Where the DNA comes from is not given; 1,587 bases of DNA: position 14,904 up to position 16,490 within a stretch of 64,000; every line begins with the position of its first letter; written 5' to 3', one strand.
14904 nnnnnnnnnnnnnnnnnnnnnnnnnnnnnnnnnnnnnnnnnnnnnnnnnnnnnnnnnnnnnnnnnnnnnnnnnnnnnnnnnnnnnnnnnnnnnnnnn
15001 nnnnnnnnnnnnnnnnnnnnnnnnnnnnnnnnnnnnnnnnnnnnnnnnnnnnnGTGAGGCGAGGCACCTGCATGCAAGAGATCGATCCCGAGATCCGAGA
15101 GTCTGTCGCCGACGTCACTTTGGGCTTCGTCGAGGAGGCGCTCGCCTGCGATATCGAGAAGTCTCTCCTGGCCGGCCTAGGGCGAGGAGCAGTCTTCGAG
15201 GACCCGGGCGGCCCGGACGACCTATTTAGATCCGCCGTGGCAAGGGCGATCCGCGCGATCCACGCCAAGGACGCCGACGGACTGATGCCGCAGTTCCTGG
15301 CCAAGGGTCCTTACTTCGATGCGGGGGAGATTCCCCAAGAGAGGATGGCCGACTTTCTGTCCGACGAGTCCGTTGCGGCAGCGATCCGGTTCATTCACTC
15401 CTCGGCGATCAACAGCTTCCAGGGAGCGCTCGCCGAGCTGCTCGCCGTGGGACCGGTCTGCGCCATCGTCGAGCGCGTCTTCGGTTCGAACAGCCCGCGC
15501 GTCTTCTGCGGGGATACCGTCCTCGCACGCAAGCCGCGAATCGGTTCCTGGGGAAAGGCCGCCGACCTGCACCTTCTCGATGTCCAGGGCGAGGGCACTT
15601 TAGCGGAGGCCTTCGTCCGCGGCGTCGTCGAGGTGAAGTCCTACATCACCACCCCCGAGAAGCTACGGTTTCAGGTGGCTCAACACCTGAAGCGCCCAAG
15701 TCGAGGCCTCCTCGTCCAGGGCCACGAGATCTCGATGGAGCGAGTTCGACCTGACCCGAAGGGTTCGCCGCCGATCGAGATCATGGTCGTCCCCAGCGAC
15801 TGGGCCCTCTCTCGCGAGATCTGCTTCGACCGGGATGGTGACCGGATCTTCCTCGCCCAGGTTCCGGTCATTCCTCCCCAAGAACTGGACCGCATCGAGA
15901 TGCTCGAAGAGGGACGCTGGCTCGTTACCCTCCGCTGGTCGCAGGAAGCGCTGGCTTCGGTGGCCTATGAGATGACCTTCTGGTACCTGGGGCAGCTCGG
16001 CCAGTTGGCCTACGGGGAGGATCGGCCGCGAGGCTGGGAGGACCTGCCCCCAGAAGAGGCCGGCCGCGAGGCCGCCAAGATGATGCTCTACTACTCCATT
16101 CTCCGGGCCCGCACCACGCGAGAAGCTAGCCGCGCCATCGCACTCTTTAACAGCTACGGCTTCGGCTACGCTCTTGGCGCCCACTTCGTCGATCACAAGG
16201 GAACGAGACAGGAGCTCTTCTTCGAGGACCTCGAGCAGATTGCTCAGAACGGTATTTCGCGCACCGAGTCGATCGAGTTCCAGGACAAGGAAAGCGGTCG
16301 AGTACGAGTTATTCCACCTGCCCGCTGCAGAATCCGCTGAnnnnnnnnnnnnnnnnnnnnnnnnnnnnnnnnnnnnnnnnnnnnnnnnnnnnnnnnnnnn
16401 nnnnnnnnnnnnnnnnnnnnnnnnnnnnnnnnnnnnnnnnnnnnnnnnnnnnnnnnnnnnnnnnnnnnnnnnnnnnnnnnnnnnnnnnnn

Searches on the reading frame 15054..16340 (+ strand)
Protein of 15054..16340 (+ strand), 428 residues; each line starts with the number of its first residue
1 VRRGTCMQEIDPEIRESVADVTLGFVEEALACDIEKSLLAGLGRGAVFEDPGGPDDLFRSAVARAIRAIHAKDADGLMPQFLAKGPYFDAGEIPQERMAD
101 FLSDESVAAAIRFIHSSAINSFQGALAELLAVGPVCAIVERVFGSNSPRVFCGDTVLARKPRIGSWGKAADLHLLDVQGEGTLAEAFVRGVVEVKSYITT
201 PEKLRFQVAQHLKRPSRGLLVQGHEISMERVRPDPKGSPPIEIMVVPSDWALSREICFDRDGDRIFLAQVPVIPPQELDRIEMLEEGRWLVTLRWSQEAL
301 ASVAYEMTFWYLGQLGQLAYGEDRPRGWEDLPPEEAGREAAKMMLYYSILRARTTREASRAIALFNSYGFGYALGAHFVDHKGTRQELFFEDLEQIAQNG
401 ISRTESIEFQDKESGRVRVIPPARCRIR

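Call 3: search_protein_families(library=pfam, proteins=[window:15054-16340:+], max_evalue=0.1)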
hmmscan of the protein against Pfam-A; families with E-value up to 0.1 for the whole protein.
window:15054-16340:+ (428 aa): 0 families

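Call 4: search_protein_families(library=padloc, proteins=[window:15054-16340:+], max_evalue=0.1)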
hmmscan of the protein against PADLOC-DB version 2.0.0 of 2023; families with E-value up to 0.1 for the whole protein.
window:15054-16340:+ (428 aa): 0 families

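Call 5: search_protein_families(library=ncbifam, proteins=[window:15054-16340:+], max_evalue=0.1)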
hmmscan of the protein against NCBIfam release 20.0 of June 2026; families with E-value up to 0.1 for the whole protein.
window:15054-16340:+ (428 aa): 0 families

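Call 6: find_homologous_proteins(query=window:15054-16340:+)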
Query window:15054-16340:+ (428 aa): 322 proteins with E <= 0.001 among 8000 candidates; the best 120 are listed.
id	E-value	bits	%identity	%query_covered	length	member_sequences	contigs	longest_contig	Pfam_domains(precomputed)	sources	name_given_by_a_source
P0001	5.6e-281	950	100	99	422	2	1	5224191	-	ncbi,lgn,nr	ncbi:MAG: hypothetical protein IPJ17_15810 [Holophagales bacterium]|nr:MAG: hypothetical protein IPJ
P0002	5.3e-134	466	56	96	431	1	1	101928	-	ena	-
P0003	1.2e-130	455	55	96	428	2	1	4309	-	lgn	-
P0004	3.9e-124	433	51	100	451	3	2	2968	-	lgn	-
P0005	5.5e-124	433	54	96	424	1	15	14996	-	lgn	-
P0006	1.2e-123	432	54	95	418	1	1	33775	-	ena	-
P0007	6.1e-121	423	50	96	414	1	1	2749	-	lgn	-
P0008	3.5e-120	420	51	95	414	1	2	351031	-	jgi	-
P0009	1.5e-119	418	51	96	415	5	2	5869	-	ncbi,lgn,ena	-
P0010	2.5e-119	417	52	95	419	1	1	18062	-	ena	-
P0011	1.2e-115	405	52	95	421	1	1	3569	-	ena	-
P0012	1.5e-115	405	52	95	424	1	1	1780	-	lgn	-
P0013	1.0e-114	402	52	96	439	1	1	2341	-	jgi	jgi:hypothetical protein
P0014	5.5e-114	400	51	95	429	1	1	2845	-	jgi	jgi:hypothetical protein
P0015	8.3e-114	399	53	93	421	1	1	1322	-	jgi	jgi:hypothetical protein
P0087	1.2e-80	290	41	89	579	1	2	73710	PF04471.19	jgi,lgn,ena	-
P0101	6.2e-80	288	40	89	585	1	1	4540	PF23477.2,PF04471.19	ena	-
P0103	9.9e-80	287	40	93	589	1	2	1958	PF23477.2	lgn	-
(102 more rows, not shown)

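Call 10: find_related_loci(query=A1, collection=genome_contigs, flank=6000)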
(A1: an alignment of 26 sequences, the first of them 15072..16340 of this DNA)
Query A1 (422 aa) in genome_contigs; peptide patterns used: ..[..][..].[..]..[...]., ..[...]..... (x = any residue, [..] = any of these).
118 stretches matched a pattern; 51 encode a relative of the query (tblastn E <= 1e-3); 50 distinct loci.
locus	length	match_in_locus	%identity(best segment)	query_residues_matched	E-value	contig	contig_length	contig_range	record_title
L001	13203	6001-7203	50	19-422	3e-118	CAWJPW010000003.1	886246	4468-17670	MAG: uncultured Acidobacteriota bacterium isolate MFD02923.bin.1.132 genome assembly, contig: contig_30912, whole genome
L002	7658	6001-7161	50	10-396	3e-115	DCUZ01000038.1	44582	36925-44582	MAG TPA_asm: Holophagales bacterium UBA2201 UBA2201_contig_15043, whole genome shotgun sequence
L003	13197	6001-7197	47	17-415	5e-107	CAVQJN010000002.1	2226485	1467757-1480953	MAG: Thermoanaerobaculia bacterium isolate MFD02416.bin.1.114 genome assembly, contig: contig_74413, whole genome shotgu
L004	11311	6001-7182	42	11-397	1e-90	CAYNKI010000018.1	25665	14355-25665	MAG TPA_asm: uncultured Pirellulales bacterium isolate SRP068000_co1_139 genome assembly, contig: NODE_2302_length_25665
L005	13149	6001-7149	43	16-390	9e-90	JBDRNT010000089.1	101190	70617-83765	MAG: Candidatus Eisenbacteria bacterium isolate MEGAHIT-group-1.912 k141_6587659, whole genome shotgun sequence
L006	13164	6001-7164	41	7-397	2e-89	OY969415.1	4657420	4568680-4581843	MAG: uncultured Armatimonadetes bacterium isolate MFD00905.bin.2.19 genome assembly, chromosome: 1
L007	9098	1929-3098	41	16-397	2e-88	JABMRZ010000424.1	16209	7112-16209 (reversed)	MAG: Candidatus Tariuqbacter arcticus isolate bin.685 k141_5470958, whole genome shotgun sequence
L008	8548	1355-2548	41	5-394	2e-86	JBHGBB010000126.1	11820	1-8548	MAG: bacterium isolate SBS.BIN.55 SBSBIN55_contig_126, whole genome shotgun sequence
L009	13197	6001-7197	41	6-396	9e-86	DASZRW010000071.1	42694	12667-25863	MAG TPA_asm: Candidatus Kapaibacterium sp. isolate SMAG_U6034 k141_676194, whole genome shotgun sequence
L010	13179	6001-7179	41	12-400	5e-86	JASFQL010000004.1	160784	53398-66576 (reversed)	MAG: Anaerolineales bacterium isolate D0819S20remetaG_Bin_326 D0819S20remetaG_FD_scaffold_14_c1, whole genome shotgun se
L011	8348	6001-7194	42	11-401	6e-86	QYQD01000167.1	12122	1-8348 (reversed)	MAG: Deltaproteobacteria bacterium isolate PowLak16_MAG11 c_000000002404, whole genome shotgun sequence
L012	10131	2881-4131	40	12-422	6e-86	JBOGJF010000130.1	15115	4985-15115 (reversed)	MAG: Vicinamibacteria bacterium isolate M3-S_concoct.bin.117_sub k127_954945, whole genome shotgun sequence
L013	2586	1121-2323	41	7-401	5e-88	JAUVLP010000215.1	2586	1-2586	MAG: Candidatus Eisenbacteria bacterium isolate CSMAG_509 CSMAG_509_k141_111897_length_2586_cov_6.9431, whole genome sho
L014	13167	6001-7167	41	19-401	3e-85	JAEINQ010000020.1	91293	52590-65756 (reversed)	MAG: Desulfobacterales bacterium isolate MAG8 NODE_255_length_91293_cov_7.101430, whole genome shotgun sequence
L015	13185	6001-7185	41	16-398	4e-85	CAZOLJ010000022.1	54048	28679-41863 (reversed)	MAG TPA_asm: uncultured Desulfobacteraceae bacterium isolate binchicken_co340_80 genome assembly, contig: NODE_293_lengt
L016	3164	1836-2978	40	19-397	4e-86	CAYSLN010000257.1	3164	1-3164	MAG TPA_asm: uncultured Pirellulales bacterium isolate SRP214966_co2_139 genome assembly, contig: NODE_70445_length_3164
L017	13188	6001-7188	38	1-390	3e-84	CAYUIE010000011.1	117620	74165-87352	MAG TPA_asm: uncultured Pirellulales bacterium isolate binchicken_co100_297 genome assembly, contig: NODE_139_length_117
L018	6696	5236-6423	40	12-401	2e-84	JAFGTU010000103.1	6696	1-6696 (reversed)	MAG: Sedimentisphaerales bacterium isolate Zod_Metabat.999 k87_2587662, whole genome shotgun sequence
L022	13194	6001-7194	40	11-401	5e-82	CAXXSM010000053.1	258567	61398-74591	MAG: bacterium isolate 04c6e7c0-51ca-4241-8bf9-7f12ca1f9b1d genome assembly, contig: contig_53, whole genome shotgun seq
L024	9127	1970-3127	41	16-397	4e-85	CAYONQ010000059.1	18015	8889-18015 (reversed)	MAG TPA_asm: uncultured Pirellulales bacterium isolate binchicken_co262_96 genome assembly, contig: NODE_3316_length_180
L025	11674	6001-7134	42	19-394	8e-82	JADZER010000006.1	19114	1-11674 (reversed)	MAG: Phycisphaerales bacterium isolate SJ83 c_000000111538, whole genome shotgun sequence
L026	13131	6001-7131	41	24-394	8e-81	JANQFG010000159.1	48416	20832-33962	MAG: bacterium isolate PL23a_bin.76 k99_2880128, whole genome shotgun sequence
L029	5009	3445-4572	40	24-397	3e-80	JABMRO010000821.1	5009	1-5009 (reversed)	MAG: Planctomycetota bacterium isolate bin.397 k141_7196475, whole genome shotgun sequence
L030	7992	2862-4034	40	16-398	7e-80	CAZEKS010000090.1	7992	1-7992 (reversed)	MAG TPA_asm: uncultured Syntrophaceae bacterium isolate binchicken_co189_49 genome assembly, contig: NODE_10415_length_7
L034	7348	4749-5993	39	16-398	4e-77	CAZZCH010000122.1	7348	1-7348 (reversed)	MAG TPA_asm: uncultured Eubacteriales bacterium isolate SRP178699_co1_153 genome assembly, contig: NODE_14511_length_734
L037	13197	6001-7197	39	8-400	5e-71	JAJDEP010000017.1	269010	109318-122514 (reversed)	MAG: Planctomycetota bacterium isolate OFTM347 OFTM347_16, whole genome shotgun sequence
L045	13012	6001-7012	37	16-400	5e-37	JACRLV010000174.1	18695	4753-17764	MAG: Planctomycetota bacterium isolate NC_groundwater_1890_Pr3_B-0.1um_65_8 SR2-18-B1_coassembly_209482, whole genome sh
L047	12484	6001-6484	50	237-398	3e-39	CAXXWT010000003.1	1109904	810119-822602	MAG: bacterium isolate 2a80452e-9f24-40d4-98e6-f858f42e08c7 genome assembly, contig: contig_3, whole genome shotgun sequ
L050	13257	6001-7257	38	1-398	2e-72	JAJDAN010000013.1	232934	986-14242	MAG: Deltaproteobacteria bacterium isolate OFTM107 OFTM107_12, whole genome shotgun sequence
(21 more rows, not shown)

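Call 16: search_solved_structures(query=A1, max_evalue=10)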
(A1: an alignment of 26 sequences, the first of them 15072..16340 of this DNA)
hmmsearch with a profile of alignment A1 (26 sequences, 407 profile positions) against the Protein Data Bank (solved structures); distinct sequences matched with E-value up to 10: 3.
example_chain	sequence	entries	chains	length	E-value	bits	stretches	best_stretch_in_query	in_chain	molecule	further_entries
1i0r_A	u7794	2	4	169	0.15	14.1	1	126-179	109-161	CONSERVED HYPOTHETICAL PROTEIN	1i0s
5l3s_B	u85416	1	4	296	0.74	11.8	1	5-72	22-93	Signal recognition particle receptor FtsY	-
5l3w_A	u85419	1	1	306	0.78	11.7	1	5-72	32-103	Signal recognition particle receptor FtsY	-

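Call 23: predict_structure(alignment_id=A1)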
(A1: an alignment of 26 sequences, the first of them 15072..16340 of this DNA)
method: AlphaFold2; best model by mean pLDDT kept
length: 422 residues; sequences in the alignment: 26
mean_pLDDT: 92.3   pTM: 0.91
mean pLDDT of the five models: 92.3, 91.8, 91.8, 91.7, 91.0
residues with pLDDT >= 90: 318; 70-90: 100; 50-70: 3; < 50: 1
segments of 3 or more residues with pLDDT < 50: none
pLDDT, mean of each block of 10 residues (from residue 1): 68 92 96 98 96 96 92 93 91 95 97 98 98 95 96 91 96 88 97 95 95 94 90 94 94 90 86 96 98 97 93 83 88 92 94 96 93 93 90 84 82 82 88
secondary structure, 60 per line:
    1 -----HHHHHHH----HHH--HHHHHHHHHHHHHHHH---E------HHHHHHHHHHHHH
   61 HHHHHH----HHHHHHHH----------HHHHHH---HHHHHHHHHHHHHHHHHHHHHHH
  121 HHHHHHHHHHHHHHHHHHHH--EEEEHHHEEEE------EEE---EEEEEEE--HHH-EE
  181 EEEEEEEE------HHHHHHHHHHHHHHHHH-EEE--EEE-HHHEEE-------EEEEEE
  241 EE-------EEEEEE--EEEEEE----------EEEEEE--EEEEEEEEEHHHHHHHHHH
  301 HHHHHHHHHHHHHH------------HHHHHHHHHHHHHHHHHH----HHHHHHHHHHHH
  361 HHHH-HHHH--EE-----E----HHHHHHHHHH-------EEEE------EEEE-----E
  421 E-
elements in order: H6-12 H22-37 H48-66 H71-78 H89-94 H98-140 E143-146 E150-153 E160-162 E166-172 E179-188 H195-211 E213-215 E218-220 E225-227 E235-242 E250-255 E258-263 E274-279 E282-290 H291-314 H327-344 H349-364 H366-369 H384-393 E401-404 E411-414

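Call 39: fold_search(model_id=the predicted structure, library=pdb)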
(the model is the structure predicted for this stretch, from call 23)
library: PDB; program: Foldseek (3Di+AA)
matches with E <= 10: 146; with E <= 0.001: 0
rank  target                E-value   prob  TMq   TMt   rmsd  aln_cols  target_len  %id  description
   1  9cs3_g                4.8e-02  0.06  0.11  0.10  26.6       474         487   12  TRiC-ADP-S2 state is a conformation when TRiC incubated in 1 mM ADP (released 2025-01-22)
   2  7vsr_M                2.3e-01  0.13  0.18  0.24  20.8       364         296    9  Structure of McrBC (stalkless mutant) (released 2023-02-15)
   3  9a5m_A                2.3e-01  0.06  0.12  0.11  29.3       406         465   10  Integrative model of YDJA-YDIS by crosslinking MS and deep learning (released 2024-09-18)
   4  8i9u_F                3.6e-01  0.01  0.09  0.08  29.2       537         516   10  Human TRiC-PhLP2A complex in the open state (released 2024-01-17)
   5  9mkb_BA               4.7e-01  0.02  0.09  0.08  33.7       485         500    8  Structure of the bacteriophage T4 portal-neck-tail complex (released 2025-12-24)
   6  4v8r_AQ               5.8e-01  0.02  0.11  0.10  27.0       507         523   12  The crystal structures of the eukaryotic chaperonin CCT reveal its functional partitioning (released 2014-07-09)
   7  9ohc                  1.2e+00  0.03  0.13  0.04  26.8       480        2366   10  CryoEM structure of Toxin B (TcdB) from clostridioides difficile complexed with taurochenodeoxycholic acid (TCDCA) (released 2026-03-11)
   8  6d2s                  1.2e+00  0.06  0.15  0.19  11.7       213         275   15  Mycobacterium tuberculosis transcriptional regulator (released 2019-04-17)
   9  2pc9_B                1.4e+00  0.04  0.09  0.08  15.1       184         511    8  Crystal Structure Of ATP-Dependent Phosphoenolpyruvate Carboxykinase From Thermus thermophilus HB8 (released 2007-10-02)
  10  9ub8_D                1.6e+00  0.03  0.07  0.07  18.7       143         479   10  Structure of glycosylphosphatidylinositol transamidase,state 2 (released 2026-04-08)
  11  5idu_C                1.6e+00  0.02  0.10  0.10  22.5       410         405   12  Crystal structure of an acyl-CoA dehydrogenase domain protein from Burkholderia phymatum bound to FAD (released 2016-03-09)
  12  5jsc_A                1.8e+00  0.02  0.12  0.13  22.1       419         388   14  Crystal structure of a Putative acyl-CoA dehydrogenase from Burkholderia xenovorans (released 2016-06-08)
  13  5jsc_C                1.8e+00  0.02  0.12  0.13  22.2       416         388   12  Crystal structure of a Putative acyl-CoA dehydrogenase from Burkholderia xenovorans (released 2016-06-08)
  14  9h5u_A                1.9e+00  0.02  0.12  0.14  21.5       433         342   10  ATP-bound human mitochondrial Hsp60 double-ring complex (C1) (released 2025-11-05)
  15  1r2e                  2.0e+00  0.03  0.08  0.17  17.3       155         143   12  Human Bcl-XL containing a Glu to Leu mutation at position 92 (released 2004-02-03)
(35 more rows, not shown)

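Call 43: search_protein_families(library=pfam, alignment_id=A2, max_evalue=0.0001)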
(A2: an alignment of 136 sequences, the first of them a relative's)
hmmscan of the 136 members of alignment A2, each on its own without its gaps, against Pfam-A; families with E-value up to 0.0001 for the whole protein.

A. member 1, L001:4144-5055:- (303 aa): 1 family
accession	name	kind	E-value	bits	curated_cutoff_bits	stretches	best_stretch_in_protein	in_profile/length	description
PF16162.10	KwaB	-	8.4e-09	36.1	26.3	1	120-287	20-186/186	Kiwa protein KwaB-like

B. families by the number of members that match (of 136 scanned): 133 families (the first 25 are shown)
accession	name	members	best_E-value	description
PF01935.23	DUF87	2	2.7e-31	Helicase HerA, central domain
PF04471.18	Mrr_cat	2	2e-26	Restriction endonuclease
PF13175.12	AAA_15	2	9e-25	AAA ATPase domain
PF00691.25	OmpA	2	1e-20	OmpA family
PF13683.12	rve_3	2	3e-20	Integrase core domain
PF02463.25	SMC_N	2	9.5e-18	RecF/RecN/SMC N terminal domain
PF00589.27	Phage_integrase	2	2.6e-16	Phage integrase family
PF13476.12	AAA_23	2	2.6e-15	AAA domain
PF13304.12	AAA_21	2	4.1e-15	AAA domain, putative AbiEii toxin, Type IV TA system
PF13489.12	Methyltransf_23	2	5.9e-12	Methyltransferase domain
PF05872.18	HerA_C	2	6.3e-07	Helicase HerA-like C-terminal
PF07963.17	N_methyl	2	1.8e-06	Prokaryotic N-terminal methylation motif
PF13555.12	AAA_29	2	2.6e-05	P-loop containing region of AAA domain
PF03255.19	ACCA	1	7.2e-138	Acetyl co-enzyme A carboxylase carboxyltransferase-like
PF12831.13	FAD_oxidored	1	1e-103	FAD dependent oxidoreductase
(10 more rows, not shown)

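Call 44: search_protein_families(library=padloc, alignment_id=A2, max_evalue=0.00001)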
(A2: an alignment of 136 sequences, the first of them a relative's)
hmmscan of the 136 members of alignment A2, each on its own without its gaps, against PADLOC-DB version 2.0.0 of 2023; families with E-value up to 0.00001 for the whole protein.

A. member 1, L001:4144-5055:- (303 aa): 4 families
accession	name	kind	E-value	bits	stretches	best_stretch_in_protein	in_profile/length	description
PDLC00222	KwaB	-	1.2e-72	242.7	1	9-299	3-291/292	DUF4868 domain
PDLC00234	KwaB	-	1.3e-59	200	1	8-299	3-288/289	DUF4868 domain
PDLC00225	KwaB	-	1.6e-56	189.8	1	8-298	2-290/291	DUF4868 domain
PDLC00229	KwaB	-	8.8e-26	89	1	8-298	3-280/282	DUF4868 domain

B. families by the number of members that match (of 136 scanned): 249 families (the first 25 are shown)
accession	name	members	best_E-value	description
PDLC04105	HerA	2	2.6e-229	-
PDLC04104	HerA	2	2.9e-188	-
PDLC04101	HerA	2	9.2e-165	-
PDLC04107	HerA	2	4.4e-134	-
PDLC02188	HerA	2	7e-85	-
PDLC00071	GajA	2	1.7e-84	AAA ATPase domain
PDLC04099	HerA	2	1.4e-83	-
PDLC04102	HerA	2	7.4e-72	-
PDLC04106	HerA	2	3e-71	-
PDLC04098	HerA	2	5.8e-71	-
PDLC00083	GajA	2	1.3e-62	AAA ATPase domain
PDLC04100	HerA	2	1.5e-57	-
PDLC02185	HerA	2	4.5e-57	-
PDLC04103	HerA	2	6.8e-56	-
PDLC00101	GajA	2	1.7e-53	AAA ATPase domain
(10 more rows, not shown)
